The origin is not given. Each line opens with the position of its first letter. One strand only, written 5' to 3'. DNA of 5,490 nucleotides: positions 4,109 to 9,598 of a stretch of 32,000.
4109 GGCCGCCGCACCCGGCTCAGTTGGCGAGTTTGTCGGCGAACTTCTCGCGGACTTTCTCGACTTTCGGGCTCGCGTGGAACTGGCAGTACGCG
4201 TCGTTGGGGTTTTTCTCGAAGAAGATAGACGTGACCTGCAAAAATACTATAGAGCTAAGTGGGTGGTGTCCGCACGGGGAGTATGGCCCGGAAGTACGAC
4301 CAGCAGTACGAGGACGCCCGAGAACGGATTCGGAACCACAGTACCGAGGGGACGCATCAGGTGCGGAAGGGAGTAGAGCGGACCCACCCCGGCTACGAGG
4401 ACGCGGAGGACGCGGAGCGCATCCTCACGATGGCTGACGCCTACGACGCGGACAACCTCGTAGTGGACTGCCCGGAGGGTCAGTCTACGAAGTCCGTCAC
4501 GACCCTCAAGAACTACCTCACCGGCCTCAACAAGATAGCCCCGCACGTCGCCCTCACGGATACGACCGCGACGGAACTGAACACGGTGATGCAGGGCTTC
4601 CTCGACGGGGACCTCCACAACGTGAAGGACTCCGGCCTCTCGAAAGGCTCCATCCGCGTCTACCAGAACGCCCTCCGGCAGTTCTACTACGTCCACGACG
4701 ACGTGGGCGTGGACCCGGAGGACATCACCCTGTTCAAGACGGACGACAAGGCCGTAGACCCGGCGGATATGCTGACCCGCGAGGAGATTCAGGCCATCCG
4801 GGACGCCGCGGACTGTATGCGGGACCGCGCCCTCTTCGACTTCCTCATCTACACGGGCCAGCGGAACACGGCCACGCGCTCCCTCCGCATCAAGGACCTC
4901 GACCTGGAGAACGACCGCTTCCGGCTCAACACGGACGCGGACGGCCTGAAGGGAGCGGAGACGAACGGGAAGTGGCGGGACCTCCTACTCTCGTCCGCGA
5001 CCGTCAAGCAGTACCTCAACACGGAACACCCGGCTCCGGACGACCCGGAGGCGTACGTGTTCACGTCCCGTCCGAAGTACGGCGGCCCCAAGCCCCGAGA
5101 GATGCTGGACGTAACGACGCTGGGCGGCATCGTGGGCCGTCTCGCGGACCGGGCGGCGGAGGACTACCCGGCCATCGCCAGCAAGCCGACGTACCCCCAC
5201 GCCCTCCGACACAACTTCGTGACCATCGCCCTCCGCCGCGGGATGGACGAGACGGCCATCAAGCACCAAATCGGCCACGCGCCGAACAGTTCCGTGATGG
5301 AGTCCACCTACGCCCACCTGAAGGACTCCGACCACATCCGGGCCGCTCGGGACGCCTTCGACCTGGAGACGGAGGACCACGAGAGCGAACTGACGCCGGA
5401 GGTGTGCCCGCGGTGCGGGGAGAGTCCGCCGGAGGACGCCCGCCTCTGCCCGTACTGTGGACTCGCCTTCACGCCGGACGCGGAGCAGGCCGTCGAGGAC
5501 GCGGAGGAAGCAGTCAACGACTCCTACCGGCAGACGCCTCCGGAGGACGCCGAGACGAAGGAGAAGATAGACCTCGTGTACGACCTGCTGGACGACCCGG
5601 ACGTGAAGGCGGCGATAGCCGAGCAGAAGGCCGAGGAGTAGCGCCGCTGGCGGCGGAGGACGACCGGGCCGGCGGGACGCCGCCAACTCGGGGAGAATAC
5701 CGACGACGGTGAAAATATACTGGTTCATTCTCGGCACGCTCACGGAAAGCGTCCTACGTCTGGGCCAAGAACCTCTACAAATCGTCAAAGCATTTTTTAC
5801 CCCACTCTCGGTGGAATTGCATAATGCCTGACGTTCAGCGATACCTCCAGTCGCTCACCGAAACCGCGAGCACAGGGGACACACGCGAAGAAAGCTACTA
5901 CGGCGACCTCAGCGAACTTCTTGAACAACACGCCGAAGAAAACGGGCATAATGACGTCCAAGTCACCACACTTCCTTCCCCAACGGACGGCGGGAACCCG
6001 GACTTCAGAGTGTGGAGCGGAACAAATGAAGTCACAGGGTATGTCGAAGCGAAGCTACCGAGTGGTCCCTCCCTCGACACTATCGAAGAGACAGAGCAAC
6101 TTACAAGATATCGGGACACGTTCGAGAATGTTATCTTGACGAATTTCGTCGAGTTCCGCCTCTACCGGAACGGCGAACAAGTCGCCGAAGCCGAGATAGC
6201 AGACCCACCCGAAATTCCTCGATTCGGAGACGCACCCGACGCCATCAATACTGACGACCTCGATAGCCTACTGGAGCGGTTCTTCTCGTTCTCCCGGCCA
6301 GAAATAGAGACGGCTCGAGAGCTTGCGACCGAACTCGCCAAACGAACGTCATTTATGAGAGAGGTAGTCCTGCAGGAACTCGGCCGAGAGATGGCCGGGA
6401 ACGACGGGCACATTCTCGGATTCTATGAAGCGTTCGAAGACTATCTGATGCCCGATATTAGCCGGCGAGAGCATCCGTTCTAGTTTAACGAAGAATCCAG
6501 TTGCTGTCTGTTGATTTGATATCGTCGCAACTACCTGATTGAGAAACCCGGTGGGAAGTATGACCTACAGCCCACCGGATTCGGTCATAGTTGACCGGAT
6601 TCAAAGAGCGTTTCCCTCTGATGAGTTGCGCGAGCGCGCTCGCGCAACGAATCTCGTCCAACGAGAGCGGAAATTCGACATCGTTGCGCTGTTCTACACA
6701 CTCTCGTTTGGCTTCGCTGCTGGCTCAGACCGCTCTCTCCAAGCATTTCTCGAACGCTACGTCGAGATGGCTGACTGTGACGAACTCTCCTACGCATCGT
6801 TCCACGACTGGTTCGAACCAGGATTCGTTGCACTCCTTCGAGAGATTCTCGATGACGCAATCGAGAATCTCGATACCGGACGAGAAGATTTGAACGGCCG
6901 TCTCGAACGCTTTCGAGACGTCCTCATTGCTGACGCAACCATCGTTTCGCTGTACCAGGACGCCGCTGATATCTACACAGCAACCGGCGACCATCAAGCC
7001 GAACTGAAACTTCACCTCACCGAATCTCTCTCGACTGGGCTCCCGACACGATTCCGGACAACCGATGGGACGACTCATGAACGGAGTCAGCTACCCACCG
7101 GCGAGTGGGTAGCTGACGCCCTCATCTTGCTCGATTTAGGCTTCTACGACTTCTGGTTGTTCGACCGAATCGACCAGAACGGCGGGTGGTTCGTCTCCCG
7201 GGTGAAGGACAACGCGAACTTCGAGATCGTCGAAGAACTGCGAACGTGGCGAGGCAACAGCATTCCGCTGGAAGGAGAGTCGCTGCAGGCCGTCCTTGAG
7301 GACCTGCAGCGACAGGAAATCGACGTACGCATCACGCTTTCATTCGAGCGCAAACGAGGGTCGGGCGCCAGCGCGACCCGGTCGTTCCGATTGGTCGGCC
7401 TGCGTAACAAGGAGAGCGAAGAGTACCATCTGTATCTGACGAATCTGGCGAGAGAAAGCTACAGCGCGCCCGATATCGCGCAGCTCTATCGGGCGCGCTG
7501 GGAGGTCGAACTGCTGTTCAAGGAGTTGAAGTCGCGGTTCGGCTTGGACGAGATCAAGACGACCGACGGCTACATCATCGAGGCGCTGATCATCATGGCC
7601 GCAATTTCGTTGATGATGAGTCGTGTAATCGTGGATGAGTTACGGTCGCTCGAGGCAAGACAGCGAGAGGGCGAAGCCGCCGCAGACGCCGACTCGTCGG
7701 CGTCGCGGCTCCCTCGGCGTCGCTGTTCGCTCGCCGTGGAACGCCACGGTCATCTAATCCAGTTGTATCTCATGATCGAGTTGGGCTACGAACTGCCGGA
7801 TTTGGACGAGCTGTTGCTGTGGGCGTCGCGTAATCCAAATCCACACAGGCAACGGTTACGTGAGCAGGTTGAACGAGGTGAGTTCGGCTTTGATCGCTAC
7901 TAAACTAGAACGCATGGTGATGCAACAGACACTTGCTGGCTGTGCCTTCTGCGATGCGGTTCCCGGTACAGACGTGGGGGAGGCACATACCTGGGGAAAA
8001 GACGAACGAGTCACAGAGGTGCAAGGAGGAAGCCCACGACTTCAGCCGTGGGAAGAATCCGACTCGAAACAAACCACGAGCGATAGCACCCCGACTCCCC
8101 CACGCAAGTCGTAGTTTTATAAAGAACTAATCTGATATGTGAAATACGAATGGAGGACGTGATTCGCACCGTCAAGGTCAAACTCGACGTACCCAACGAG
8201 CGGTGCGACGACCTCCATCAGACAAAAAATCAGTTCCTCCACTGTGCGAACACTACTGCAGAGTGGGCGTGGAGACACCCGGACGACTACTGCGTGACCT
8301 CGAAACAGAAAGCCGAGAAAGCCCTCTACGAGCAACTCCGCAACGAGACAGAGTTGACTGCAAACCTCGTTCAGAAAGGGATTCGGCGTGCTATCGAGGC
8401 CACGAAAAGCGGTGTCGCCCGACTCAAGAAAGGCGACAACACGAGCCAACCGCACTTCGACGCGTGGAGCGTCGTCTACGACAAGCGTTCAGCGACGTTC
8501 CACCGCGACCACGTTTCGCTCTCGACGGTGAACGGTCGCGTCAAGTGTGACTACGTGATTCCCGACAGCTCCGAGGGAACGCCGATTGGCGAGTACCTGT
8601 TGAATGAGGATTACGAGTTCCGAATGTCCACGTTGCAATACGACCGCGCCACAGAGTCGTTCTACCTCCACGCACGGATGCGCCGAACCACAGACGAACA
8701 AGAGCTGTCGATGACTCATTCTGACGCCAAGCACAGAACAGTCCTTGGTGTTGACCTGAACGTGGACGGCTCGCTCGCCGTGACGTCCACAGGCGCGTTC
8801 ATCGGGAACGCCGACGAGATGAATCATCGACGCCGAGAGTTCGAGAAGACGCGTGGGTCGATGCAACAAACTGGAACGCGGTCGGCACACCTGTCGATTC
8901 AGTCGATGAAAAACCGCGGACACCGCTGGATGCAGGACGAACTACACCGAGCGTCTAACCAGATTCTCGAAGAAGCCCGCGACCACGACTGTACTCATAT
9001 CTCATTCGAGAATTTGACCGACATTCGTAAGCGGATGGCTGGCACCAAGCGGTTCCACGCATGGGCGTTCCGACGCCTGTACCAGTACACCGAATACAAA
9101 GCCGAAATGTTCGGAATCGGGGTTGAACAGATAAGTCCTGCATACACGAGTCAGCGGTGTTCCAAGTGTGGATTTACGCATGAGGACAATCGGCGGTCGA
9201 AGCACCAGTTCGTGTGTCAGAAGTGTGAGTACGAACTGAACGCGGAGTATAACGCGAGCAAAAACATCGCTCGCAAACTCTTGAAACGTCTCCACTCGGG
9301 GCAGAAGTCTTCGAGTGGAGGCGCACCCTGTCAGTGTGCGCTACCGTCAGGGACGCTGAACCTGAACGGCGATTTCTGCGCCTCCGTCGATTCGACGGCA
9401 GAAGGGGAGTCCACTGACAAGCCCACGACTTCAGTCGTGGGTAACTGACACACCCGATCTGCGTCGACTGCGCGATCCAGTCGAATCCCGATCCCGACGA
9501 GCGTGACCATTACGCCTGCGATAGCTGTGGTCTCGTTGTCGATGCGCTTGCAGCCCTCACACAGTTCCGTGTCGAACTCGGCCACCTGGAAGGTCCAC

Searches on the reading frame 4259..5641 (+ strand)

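Call 14: search_protein_families(library=pfam, proteins=[window:4259-5641:+], max_evalue=0.001)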
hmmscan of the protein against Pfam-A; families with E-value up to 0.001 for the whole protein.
window:4259-5641:+ (460 aa): 5 families
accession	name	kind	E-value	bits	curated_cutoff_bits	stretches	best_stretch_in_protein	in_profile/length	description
PF00589.27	Phage_integrase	-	9.8e-19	68.2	27.1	1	172-356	3-170/172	Phage integrase family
PF13248.11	Zn_ribbon_3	-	8.7e-06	25.5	27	1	383-402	5-24/26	zinc-ribbon domain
PF12773.13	DZR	-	6.7e-05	23.4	27.3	1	376-401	20-45/45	Double zinc ribbon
PF10571.15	UPF0547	-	0.00019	21.9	29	1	383-405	3-25/26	Uncharacterised protein family UPF0547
PF13240.11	Zn_Ribbon_1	-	0.00067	19.8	25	0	383-401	2-20/23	zinc-ribbon domain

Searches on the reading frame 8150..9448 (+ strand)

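Call 14: search_protein_families(library=pfam, proteins=[window:8150-9448:+], max_evalue=0.001)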
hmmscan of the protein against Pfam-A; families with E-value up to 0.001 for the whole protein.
window:8150-9448:+ (432 aa): 1 family
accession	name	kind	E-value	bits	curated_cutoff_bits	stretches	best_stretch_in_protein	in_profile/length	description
PF07282.18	Cas12f1-like_TNB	-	1.2e-21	77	26.3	1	307-373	1-60/60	Cas12f1-like, TNB domain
